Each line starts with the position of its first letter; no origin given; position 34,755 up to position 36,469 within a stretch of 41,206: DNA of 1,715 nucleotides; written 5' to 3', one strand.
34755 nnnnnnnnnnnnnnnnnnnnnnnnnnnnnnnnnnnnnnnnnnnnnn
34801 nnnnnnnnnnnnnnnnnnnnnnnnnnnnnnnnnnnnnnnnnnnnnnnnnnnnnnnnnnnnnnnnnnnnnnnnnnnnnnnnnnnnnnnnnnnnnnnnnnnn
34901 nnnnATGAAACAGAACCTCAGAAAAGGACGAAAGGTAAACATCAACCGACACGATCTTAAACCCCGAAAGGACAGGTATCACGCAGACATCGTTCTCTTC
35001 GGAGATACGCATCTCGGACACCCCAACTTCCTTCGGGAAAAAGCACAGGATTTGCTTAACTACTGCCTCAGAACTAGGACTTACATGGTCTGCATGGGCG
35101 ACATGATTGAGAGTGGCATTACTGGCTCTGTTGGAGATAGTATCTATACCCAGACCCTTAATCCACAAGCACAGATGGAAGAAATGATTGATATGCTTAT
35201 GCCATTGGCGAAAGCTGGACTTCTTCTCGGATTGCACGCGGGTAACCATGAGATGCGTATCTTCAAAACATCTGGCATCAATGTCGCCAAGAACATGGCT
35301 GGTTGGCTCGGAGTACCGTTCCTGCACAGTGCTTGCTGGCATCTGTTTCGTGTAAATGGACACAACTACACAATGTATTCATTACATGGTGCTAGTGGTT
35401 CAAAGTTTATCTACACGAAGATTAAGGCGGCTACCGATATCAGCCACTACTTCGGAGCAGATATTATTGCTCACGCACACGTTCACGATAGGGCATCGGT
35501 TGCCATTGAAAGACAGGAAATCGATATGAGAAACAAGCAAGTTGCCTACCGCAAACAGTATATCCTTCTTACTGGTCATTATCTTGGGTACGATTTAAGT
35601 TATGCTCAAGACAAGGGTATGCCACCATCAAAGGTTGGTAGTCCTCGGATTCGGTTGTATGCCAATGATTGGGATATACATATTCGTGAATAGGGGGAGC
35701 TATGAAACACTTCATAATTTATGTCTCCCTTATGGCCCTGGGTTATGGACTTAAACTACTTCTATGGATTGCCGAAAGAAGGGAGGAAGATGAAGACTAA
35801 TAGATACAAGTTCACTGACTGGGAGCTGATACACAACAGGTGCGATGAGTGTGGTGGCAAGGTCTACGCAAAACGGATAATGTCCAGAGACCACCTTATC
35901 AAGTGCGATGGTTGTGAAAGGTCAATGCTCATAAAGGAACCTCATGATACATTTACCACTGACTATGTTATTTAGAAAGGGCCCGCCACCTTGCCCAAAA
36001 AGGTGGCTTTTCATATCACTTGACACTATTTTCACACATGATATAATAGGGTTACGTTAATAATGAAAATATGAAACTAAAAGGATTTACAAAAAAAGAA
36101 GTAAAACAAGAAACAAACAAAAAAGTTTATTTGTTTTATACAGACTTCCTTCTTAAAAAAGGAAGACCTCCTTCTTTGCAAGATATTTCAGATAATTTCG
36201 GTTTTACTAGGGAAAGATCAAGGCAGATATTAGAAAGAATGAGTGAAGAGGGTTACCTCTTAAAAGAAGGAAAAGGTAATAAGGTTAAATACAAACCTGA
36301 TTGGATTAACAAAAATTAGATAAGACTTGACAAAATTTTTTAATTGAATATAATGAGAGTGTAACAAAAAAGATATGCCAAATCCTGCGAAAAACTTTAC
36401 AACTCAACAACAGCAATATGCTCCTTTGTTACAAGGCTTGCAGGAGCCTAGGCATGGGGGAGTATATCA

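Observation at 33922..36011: Terminator-bounded seven-gene cassette with strong Shine-Dalgarno sites in an otherwise SD-less genome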

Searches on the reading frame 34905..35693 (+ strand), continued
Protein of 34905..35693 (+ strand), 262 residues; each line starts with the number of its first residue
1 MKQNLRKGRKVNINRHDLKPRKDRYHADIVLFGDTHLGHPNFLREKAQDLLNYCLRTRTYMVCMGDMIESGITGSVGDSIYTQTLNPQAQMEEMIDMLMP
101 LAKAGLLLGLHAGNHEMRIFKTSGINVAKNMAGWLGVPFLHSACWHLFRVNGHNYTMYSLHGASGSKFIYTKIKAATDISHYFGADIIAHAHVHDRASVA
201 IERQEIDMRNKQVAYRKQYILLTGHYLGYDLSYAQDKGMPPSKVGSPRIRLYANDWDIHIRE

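Call 61: fold_search(model_id=the predicted structure, library=pdb)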
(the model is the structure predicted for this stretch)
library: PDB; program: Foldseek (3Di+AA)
matches with E <= 10: 978; with E <= 0.001: 21
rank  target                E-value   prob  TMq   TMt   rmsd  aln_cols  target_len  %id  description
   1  4tug_F                2.8e-07  1.00  0.49  0.43   7.5       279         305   16  Crystal structure of MjMre11-DNA2 complex (released 2014-10-15)
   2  9f2a_A                3.5e-07  1.00  0.61  0.37   6.8       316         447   11  Pyrococcus abyssi PolD in complex with Rpa2 winged-helix domain class 2 (composite map) (released 2024-12-04)
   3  4tug_A                1.6e-06  1.00  0.48  0.41   7.2       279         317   16  Crystal structure of MjMre11-DNA2 complex (released 2014-10-15)
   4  4tug_C                1.6e-06  1.00  0.47  0.40   7.6       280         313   17  Crystal structure of MjMre11-DNA2 complex (released 2014-10-15)
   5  5dny_A                1.7e-06  1.00  0.51  0.39   7.3       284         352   16  Structure of the ATPrS-Mre11/Rad50-DNA complex (released 2016-02-24)
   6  4tug_D                2.3e-06  1.00  0.48  0.42   7.5       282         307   17  Crystal structure of MjMre11-DNA2 complex (released 2014-10-15)
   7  9a6c_B                2.7e-06  1.00  0.48  0.29   8.7       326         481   12  Integrative model of YYDD-YYDB by crosslinking MS and deep learning (released 2024-09-18)
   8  4tug_E                2.9e-06  1.00  0.48  0.41   7.5       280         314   18  Crystal structure of MjMre11-DNA2 complex (released 2014-10-15)
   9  4tug_B                6.7e-06  1.00  0.46  0.41   7.6       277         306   17  Crystal structure of MjMre11-DNA2 complex (released 2014-10-15)
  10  5dny_C                1.8e-05  1.00  0.49  0.38   7.2       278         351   16  Structure of the ATPrS-Mre11/Rad50-DNA complex (released 2016-02-24)
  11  9bi5_B                8.5e-05  1.00  0.44  0.30   8.6       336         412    9  Apo form Mre11-Rad50 complex (released 2025-08-06)
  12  5wyh_A                1.0e-04  1.00  0.41  0.55   9.6       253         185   14  Crystal structure of RidL(1-200) complexed with VPS29 (released 2018-01-24)
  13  8ese_Z                1.0e-04  1.00  0.38  0.51  10.2       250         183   14  Crystal structure of human Vps29 bound to a peptide from Vps35L (released 2023-05-24)
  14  6xs7_A                1.5e-04  1.00  0.41  0.56   8.4       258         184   13  Crystal structure of human Vps29 complexed with RaPID-derived cyclic peptide RT-D2 (released 2021-07-14)
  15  8fud_A                1.7e-04  1.00  0.44  0.59   9.4       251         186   16  Crystal structure of Vps29 in complex with Chaetomium thermophilum Vps5 (71 to 80) (released 2024-07-24)
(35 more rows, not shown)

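Call 67: find_related_loci(query=A2, collection=metagenome_contigs, flank=5000)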
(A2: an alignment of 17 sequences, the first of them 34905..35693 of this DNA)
Query A2 (262 aa) in metagenome_contigs; peptide patterns used: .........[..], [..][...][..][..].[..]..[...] (x = any residue, [..] = any of these).
589 stretches matched a pattern; 32 encode a relative of the query (tblastn E <= 1e-3); 32 distinct loci.
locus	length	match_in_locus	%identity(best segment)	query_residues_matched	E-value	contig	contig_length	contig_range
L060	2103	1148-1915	60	1-256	6e-117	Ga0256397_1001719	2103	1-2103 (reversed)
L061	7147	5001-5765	62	5-259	8e-111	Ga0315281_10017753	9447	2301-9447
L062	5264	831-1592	63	4-261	2e-107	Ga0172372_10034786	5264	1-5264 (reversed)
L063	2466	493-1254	63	4-261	4e-112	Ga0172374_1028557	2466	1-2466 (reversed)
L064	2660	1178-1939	63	4-261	3e-111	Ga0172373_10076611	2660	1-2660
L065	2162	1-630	65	50-259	5e-100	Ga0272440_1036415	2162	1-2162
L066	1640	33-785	49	8-259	2e-82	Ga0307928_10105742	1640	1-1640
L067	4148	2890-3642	49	8-259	2e-78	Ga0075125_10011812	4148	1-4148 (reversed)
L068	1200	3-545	65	80-260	3e-83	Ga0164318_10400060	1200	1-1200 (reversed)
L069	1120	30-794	47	8-262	2e-82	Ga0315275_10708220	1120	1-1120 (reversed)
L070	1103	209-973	47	8-262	2e-82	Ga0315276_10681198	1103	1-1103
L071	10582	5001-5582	57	66-259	3e-74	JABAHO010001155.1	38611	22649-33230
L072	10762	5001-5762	43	8-259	7e-74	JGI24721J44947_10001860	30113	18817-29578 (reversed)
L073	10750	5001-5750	47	5-257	3e-73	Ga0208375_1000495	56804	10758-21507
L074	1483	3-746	45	12-259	1e-74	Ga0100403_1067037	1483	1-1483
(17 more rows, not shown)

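Call 88: find_encoding_contigs(protein=P0005, flank=4000, max_places=2)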
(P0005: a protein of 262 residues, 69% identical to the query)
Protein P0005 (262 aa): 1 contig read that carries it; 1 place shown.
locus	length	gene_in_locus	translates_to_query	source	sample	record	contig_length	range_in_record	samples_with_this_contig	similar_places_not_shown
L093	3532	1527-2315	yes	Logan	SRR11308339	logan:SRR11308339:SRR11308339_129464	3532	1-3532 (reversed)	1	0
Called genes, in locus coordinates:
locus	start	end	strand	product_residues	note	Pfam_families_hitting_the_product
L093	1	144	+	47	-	?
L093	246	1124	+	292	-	-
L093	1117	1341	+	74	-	-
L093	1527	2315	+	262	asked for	PF00149:Metallophos (faint)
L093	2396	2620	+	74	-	-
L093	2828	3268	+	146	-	PF01464:SLT (weak), PF18896:SLT_3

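Call 92: fold_search(model_id=the predicted structure, library=viral)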
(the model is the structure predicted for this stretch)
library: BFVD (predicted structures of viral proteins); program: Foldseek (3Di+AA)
matches with E <= 10: 750; with E <= 0.001: 54
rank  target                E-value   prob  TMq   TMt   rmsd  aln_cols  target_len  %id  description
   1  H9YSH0                5.3e-18  1.00  0.80  0.74   3.9       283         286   18  (no name in the UniProt tables at hand)
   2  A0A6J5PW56            3.4e-17  1.00  0.78  0.69   4.9       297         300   16  Calcineurin-like phosphoesterase domain, ApaH type [uncultured Caudovirales phage]
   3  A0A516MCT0            4.3e-16  1.00  0.76  0.50   4.1       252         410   16  (no name in the UniProt tables at hand)
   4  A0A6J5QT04            9.9e-15  1.00  0.65  0.74   4.5       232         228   15  Calcineurin-like phosphoesterase domain, ApaH type (Fragment) [uncultured Caudovirales phage]
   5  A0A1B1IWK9            3.5e-14  1.00  0.69  0.63   4.2       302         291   18  (no name in the UniProt tables at hand)
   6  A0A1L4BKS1            1.7e-13  1.00  0.72  0.70   4.6       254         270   19  (no name in the UniProt tables at hand)
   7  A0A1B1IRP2            2.4e-12  1.00  0.67  0.68   5.4       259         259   18  (no name in the UniProt tables at hand)
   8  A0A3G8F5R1            1.3e-10  1.00  0.62  0.65   5.7       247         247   16  (no name in the UniProt tables at hand)
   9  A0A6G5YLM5            4.8e-10  1.00  0.60  0.40   6.8       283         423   13  (no name in the UniProt tables at hand)
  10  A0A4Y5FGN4            5.2e-10  1.00  0.59  0.39   7.1       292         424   16  DNA polymerase [Lactobacillus phage 3-521]
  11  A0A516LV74            6.2e-10  1.00  0.63  0.48   5.5       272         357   12  (no name in the UniProt tables at hand)
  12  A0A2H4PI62            9.4e-10  1.00  0.64  0.65   4.5       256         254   15  Metallophosphoesterase [Streptomyces phage WRightOn]
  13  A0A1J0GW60            1.1e-09  1.00  0.56  0.40   6.0       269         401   13  Metallo-dependent phosphatase domain protein [Streptomyces phage BRock]
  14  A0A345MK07            3.0e-09  1.00  0.55  0.35   7.1       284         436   17  Putative metallophosphatase [Bacillus phage BSP38]
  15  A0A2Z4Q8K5            3.0e-09  1.00  0.58  0.41   6.2       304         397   14  (no name in the UniProt tables at hand)
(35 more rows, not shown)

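Call 94: search_protein_families(library=padloc, proteins=[window:34905-35693:+], max_evalue=0.1)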
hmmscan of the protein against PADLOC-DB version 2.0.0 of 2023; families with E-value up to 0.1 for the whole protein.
window:34905-35693:+ (262 aa): 0 families

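Call 95: search_protein_families(library=ncbifam, proteins=[window:34905-35693:+], max_evalue=0.1)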
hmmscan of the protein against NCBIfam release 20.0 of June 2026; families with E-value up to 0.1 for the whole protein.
window:34905-35693:+ (262 aa): 1 family
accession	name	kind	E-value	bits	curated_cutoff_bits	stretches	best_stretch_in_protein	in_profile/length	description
NF003118.0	PRK04036.1-3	equivalog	0.094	11.6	445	0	19-116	218-319/481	DNA-directed DNA polymerase II small subunit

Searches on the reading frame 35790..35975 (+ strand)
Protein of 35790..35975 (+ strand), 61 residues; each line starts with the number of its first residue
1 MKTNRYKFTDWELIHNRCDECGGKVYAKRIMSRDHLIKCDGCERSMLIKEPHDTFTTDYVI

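Call 10: search_protein_families(library=pfam, proteins=[window:35790-35975:+], max_evalue=1)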
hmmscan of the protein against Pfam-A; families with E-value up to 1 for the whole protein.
window:35790-35975:+ (61 aa): 6 families
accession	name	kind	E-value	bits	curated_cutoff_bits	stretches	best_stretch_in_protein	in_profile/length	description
PF01396.24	Zn_ribbon_Top1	-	0.025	14.8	32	0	16-29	2-15/39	Topoisomerase DNA binding C4 zinc finger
PF05766.18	NinG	-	0.028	14.7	25.4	1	7-54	122-168/193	Bacteriophage Lambda NinG protein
PF23455.1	DUF7129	-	0.037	14.2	30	0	28-45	19-36/45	Domain of unknown function (DUF7129)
PF17848.7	Zn_ribbon_ACC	-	0.042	14.5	24.5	0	17-29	3-15/26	Acetyl-CoA carboxylase zinc finger domain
PF09723.15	Zn_ribbon_8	-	0.065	13.7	34.4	1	17-44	7-34/41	Zinc ribbon domain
PF22289.1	DmmA-like_C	-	0.14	12.6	27.4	0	32-49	14-31/44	Dimethylamine monooxygenase subunit DmmA-like, C-terminal domain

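Call 11: search_protein_families(library=phrogs, proteins=[window:35790-35975:+], max_evalue=0.1)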
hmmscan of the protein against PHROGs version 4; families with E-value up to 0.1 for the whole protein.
window:35790-35975:+ (61 aa): 3 families
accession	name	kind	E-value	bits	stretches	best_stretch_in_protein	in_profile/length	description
phrog_1076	-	transcription regulation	0.0014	19.1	1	12-51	92-133/339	FmdB-like transcriptional regulator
phrog_7410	-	unknown function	0.0068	17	0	34-44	5-15/41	-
phrog_7233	-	unknown function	0.021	15.8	1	15-45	11-37/61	-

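Call 94: search_protein_families(library=padloc, proteins=[window:35790-35975:+], max_evalue=0.1)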
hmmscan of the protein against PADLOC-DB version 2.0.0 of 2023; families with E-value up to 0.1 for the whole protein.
window:35790-35975:+ (61 aa): 1 family
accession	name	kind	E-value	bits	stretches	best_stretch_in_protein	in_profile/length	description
PDLC00916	Cas10a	-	0.013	12.4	1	8-48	388-426/650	"CRISPR-associated protein Cas10/Csm1, subtype III-A/MTUBE"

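Call 95: search_protein_families(library=ncbifam, proteins=[window:35790-35975:+], max_evalue=0.1)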
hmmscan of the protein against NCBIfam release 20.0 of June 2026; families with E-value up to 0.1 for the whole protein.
window:35790-35975:+ (61 aa): 3 families
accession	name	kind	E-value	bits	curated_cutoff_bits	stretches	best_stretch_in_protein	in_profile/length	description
TIGR02605.1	CxxC_CxxC_SSSS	subfamily_domain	0.012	15.7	31.3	1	17-44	7-34/52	FmdB family zinc ribbon protein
NF033497.1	rubre_like_arch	subfamily_domain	0.012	15.3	32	0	17-24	18-25/34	rubrerythrin-like domain-containing protein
NF047912.1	ECs_2282_CxxC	subfamily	0.017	15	37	1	17-46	4-37/60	ECs_2282 family putative zinc-binding protein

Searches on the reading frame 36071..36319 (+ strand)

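Call 10: search_protein_families(library=pfam, proteins=[window:36071-36319:+], max_evalue=1)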
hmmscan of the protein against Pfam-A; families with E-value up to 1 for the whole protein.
window:36071-36319:+ (82 aa): 11 families
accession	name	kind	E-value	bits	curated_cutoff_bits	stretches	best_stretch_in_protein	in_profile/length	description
PF01726.22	LexA_DNA_bind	-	0.0017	18.5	23.7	1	17-63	9-56/65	LexA DNA binding domain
PF07848.18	PaaX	-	0.0019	18.8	24.8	1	35-75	25-65/70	PaaX-like protein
PF25051.1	WHD_MCM8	-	0.0049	17.3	26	1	36-69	41-74/80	MCM8 winged helix domain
PF13545.12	HTH_Crp_2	-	0.045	14.2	27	1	33-67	22-56/70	Crp-like helix-turn-helix domain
PF04545.22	Sigma70_r4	-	0.047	13.7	24.1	1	31-56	18-43/50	Sigma-70, region 4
PF06907.19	LXN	-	0.059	13.4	24.1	1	7-54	89-135/217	Latexin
PF16365.12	EutK_C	-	0.12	12.8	27.5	1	35-67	16-48/52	Ethanolamine utilization protein EutK C-terminus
PF12793.13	SgrR_N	-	0.13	13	24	1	34-64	20-50/115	Sugar transport-related sRNA regulator N-term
PF01978.25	TrmB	-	0.13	12.6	25.6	1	27-76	17-64/68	Sugar-specific transcriptional regulator TrmB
PF24033.1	DUF7342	-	0.16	12.4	31.6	1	33-77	17-61/150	Family of unknown function (DUF7342)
PF09339.16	HTH_IclR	-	0.23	11.7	22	1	27-65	12-50/52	IclR helix-turn-helix domain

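Call 11: search_protein_families(library=phrogs, proteins=[window:36071-36319:+], max_evalue=0.1)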
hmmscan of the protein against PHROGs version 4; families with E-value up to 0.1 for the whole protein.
window:36071-36319:+ (82 aa): 9 families
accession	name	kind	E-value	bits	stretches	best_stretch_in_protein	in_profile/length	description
phrog_3502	-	unknown function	5.2e-05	24.3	1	13-71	50-109/131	-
phrog_6336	-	unknown function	0.0006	21.1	1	27-76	22-69/81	-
phrog_270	-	DNA, RNA and nucleotide metabolism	0.0025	18.3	1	17-75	50-109/383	replication initiation protein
phrog_142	-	moron, auxiliary metabolic gene and host takeover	0.0055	17.8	1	27-75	20-69/116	Ren-like exclusion protein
phrog_678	-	DNA, RNA and nucleotide metabolism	0.0098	16.5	1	3-78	63-133/346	replication initiation O-like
phrog_391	-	DNA, RNA and nucleotide metabolism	0.03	15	1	33-70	37-74/298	replication initiation O-like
phrog_630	-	unknown function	0.03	14.8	1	8-75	71-138/253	-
phrog_10724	-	unknown function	0.06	13.7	1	34-75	32-74/253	-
phrog_1687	-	transcription regulation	0.063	14.3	1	3-75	55-122/162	MarR family transcrition regulator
